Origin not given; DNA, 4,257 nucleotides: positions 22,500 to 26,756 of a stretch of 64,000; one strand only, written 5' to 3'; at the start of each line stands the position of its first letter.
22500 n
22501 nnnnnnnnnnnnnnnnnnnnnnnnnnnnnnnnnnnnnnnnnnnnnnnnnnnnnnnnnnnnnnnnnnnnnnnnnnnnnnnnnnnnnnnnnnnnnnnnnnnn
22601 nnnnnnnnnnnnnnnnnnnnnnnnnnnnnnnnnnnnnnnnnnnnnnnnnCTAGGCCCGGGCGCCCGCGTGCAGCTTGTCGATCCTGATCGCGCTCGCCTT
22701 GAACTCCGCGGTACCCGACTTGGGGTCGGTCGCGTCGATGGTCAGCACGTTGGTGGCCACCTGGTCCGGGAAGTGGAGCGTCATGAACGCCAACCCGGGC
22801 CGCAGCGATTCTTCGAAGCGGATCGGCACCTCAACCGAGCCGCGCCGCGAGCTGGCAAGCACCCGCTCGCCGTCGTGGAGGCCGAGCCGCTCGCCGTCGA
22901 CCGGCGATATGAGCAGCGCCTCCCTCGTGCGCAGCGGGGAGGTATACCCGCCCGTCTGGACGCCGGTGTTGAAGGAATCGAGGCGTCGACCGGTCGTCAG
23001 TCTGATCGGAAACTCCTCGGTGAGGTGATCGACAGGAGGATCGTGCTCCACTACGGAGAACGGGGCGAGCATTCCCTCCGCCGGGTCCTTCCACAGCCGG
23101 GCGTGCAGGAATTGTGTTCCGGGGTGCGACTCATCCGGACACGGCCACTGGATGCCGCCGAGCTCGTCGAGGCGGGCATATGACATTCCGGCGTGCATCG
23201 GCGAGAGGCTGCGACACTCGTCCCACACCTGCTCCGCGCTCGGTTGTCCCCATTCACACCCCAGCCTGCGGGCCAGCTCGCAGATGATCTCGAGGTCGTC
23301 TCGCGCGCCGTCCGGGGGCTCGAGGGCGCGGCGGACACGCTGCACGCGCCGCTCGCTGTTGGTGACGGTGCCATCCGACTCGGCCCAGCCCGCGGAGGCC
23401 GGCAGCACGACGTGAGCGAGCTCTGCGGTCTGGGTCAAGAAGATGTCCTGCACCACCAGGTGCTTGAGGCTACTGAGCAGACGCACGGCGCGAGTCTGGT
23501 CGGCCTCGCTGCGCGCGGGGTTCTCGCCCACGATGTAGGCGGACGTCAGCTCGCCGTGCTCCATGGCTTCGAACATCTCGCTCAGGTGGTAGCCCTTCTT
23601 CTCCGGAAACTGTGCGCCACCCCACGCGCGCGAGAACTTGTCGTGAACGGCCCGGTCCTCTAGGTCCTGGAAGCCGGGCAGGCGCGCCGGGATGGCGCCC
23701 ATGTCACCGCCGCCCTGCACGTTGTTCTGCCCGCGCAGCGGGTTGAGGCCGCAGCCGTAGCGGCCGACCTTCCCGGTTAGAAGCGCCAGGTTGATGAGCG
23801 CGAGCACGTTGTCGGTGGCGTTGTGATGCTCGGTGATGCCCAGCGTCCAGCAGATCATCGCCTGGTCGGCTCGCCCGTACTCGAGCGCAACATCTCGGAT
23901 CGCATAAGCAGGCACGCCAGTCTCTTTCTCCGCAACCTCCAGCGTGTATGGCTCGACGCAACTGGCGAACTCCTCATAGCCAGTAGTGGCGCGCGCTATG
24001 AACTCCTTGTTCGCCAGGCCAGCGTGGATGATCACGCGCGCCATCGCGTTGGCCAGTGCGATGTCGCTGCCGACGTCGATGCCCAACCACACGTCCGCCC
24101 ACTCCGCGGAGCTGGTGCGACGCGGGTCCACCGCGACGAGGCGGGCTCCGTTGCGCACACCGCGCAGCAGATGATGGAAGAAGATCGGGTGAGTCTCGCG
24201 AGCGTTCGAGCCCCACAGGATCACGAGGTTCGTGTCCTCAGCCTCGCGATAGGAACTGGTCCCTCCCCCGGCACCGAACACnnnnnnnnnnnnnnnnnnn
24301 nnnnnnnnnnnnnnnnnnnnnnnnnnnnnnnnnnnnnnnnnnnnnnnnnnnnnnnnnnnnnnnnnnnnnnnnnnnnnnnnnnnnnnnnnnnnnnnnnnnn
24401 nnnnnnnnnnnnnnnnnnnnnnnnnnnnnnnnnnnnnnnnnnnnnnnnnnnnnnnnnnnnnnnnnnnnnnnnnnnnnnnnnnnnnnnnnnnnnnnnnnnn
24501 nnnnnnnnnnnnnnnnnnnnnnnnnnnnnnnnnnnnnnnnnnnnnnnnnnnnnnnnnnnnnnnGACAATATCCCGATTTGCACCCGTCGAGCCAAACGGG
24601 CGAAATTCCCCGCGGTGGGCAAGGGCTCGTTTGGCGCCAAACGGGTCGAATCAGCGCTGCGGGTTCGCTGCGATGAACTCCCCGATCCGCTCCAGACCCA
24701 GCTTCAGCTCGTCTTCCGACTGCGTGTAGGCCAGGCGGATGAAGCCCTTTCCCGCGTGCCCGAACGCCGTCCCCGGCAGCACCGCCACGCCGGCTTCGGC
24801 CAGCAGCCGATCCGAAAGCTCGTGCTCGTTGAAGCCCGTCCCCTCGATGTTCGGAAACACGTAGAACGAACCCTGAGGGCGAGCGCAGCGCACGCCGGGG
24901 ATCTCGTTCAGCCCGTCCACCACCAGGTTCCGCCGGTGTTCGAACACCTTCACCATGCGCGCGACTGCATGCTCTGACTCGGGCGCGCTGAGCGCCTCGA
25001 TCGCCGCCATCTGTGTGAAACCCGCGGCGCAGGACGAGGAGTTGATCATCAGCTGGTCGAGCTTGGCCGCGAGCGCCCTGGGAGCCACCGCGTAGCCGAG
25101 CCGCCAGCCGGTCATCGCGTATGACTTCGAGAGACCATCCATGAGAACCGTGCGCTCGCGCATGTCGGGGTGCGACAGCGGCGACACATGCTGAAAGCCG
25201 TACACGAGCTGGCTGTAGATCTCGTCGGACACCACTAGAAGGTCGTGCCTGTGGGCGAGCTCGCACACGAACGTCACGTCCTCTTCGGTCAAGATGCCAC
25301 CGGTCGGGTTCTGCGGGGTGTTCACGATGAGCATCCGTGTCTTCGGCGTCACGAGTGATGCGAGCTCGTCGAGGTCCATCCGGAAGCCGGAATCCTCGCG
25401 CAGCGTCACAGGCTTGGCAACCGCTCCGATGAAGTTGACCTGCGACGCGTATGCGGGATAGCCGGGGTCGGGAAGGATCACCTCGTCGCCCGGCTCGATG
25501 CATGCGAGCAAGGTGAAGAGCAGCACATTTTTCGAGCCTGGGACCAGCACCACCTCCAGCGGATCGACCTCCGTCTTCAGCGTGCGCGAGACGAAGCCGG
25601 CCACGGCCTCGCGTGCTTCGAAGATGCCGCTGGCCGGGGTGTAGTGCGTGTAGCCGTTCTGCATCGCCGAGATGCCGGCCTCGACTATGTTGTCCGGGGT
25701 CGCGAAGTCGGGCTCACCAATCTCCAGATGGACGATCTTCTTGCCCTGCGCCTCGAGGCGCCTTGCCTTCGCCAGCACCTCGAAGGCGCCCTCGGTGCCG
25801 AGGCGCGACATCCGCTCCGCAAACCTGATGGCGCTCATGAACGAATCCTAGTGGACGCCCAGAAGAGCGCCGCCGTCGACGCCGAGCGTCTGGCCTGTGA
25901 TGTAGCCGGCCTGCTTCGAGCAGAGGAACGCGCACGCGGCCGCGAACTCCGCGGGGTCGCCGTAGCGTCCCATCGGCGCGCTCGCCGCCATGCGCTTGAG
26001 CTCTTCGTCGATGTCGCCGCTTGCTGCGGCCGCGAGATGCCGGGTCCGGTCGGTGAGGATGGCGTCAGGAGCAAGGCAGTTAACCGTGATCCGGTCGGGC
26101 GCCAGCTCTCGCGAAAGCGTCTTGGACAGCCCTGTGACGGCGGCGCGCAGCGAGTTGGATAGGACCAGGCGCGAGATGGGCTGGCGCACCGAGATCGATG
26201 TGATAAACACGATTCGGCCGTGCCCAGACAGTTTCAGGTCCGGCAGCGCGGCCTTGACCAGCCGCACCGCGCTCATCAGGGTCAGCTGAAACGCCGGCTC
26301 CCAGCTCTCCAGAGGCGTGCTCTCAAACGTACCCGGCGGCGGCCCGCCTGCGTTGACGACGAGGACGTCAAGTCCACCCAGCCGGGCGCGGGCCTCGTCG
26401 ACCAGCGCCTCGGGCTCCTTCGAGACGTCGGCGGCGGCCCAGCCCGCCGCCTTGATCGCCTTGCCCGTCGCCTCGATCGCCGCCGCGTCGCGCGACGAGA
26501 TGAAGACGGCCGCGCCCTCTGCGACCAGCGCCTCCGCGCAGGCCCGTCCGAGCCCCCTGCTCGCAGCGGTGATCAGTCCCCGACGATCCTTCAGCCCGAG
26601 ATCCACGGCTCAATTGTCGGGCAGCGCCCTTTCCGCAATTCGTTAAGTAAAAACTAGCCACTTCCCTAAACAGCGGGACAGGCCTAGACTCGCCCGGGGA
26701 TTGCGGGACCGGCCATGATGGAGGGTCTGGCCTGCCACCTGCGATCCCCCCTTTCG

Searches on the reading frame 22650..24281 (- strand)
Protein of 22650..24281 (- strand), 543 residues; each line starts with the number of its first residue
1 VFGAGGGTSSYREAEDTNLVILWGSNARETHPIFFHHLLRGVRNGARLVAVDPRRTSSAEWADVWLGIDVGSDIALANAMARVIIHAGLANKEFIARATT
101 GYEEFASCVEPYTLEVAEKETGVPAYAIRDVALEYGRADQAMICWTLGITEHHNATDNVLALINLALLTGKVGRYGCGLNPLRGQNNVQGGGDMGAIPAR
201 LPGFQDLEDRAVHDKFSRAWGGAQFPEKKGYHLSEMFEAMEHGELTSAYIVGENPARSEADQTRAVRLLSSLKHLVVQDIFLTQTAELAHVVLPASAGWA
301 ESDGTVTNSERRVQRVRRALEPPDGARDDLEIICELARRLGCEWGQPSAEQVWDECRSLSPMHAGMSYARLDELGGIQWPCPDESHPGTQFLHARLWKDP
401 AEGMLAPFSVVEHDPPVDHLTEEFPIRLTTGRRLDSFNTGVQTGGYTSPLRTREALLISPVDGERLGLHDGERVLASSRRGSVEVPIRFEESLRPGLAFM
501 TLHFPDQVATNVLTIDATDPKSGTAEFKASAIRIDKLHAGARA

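Call 15: find_encoding_contigs(protein=window:22650-24281:-, flank=10000, max_places=4)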
Protein window:22650-24281:- (543 aa): 2 contigs read that carry it; 2 places shown.
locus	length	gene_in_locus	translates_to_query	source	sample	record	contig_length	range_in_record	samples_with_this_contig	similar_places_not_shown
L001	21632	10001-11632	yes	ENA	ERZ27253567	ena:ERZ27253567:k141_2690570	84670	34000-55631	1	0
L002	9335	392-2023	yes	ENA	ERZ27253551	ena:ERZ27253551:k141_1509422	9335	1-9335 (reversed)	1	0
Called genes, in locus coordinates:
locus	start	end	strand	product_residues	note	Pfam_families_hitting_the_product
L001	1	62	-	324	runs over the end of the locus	PF02779:Transket_pyr, PF02780:Transketolase_C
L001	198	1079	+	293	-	PF14527:LAGLIDADG_WhiA, PF02650:HTH_WhiA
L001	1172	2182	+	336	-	PF00044:Gp_dh_N, PF02800:Gp_dh_C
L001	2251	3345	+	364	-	PF00162:PGK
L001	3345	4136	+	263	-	PF00121:TIM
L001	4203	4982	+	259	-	PF00300:His_Phos_1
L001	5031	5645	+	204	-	PF00081:Sod_Fe_N, PF02777:Sod_Fe_C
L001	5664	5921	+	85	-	PF03840:SecG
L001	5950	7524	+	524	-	PF00496:SBP_bac_5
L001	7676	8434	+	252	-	PF00106:adh_short, PF13561:adh_short_C2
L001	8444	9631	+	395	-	PF00155:Aminotran_1_2, PF01041:DegT_DnrJ_EryC1 (weak), PF01053:Cys_Met_Meta_PP (weak)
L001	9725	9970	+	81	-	PF00384:Molybdopterin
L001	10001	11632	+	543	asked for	PF00384:Molybdopterin, PF01568:Molydop_binding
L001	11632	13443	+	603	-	PF01257:2Fe-2S_thioredx, PF01512:Complex1_51K, PF22461:SLBB_2, PF10531:SLBB, PF10589:NADH_4Fe-4S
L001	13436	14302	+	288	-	PF13510:Fer2_4, PF13187:Fer4_9 (faint), PF00037:Fer4 (weak), PF12838:Fer4_7, PF13237:Fer4_10 (faint), PF22117:Fer4_Nqo3, PF00037:Fer4 (weak), PF04879:Molybdop_Fe4S4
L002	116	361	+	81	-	PF00384:Molybdopterin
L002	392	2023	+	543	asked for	PF00384:Molybdopterin, PF01568:Molydop_binding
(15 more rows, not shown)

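Call 30: search_protein_representatives(protein=window:22650-24281:-)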
Query: 543 residues. Proteins with E-value up to 0.001 (for the whole library): 19841; up to 1e-10: 9147; up to 1e-30: 1824. The best 150 are listed.
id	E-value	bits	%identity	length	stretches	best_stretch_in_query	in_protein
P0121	1.9e-217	739.7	64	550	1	1-542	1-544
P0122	4.2e-183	626.3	52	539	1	1-537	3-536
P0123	2.5e-173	594.1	71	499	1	1-369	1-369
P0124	2.0e-150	518.4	65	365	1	1-371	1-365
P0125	3.4e-140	484.7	65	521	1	80-420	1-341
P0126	5.5e-133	460.9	45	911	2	2-537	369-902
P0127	2.1e-132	459.0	57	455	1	15-412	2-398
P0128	3.3e-122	425.3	42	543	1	1-534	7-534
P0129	7.7e-121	420.8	41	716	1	2-534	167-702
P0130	1.7e-120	419.7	41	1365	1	2-537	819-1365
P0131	4.1e-120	418.4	43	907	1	2-537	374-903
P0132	5.3e-120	418.1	43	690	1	2-537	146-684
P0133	5.6e-120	418.0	43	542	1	3-541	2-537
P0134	6.2e-118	411.2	43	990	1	2-537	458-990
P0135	1.5e-117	410.0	68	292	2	47-222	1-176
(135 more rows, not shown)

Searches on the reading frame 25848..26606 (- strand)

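Call 10: search_protein_families(library=pfam, proteins=[window:25848-26606:-])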
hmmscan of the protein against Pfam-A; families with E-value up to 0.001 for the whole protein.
window:25848-26606:- (252 aa): 2 families
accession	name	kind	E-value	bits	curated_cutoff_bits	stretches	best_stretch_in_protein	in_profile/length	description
PF13561.12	adh_short_C2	-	3.8e-49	167.8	27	1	14-246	3-234/236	Enoyl-(Acyl carrier protein) reductase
PF00106.31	adh_short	-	6.4e-38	130.6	26.6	1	11-192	4-191/195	short chain dehydrogenase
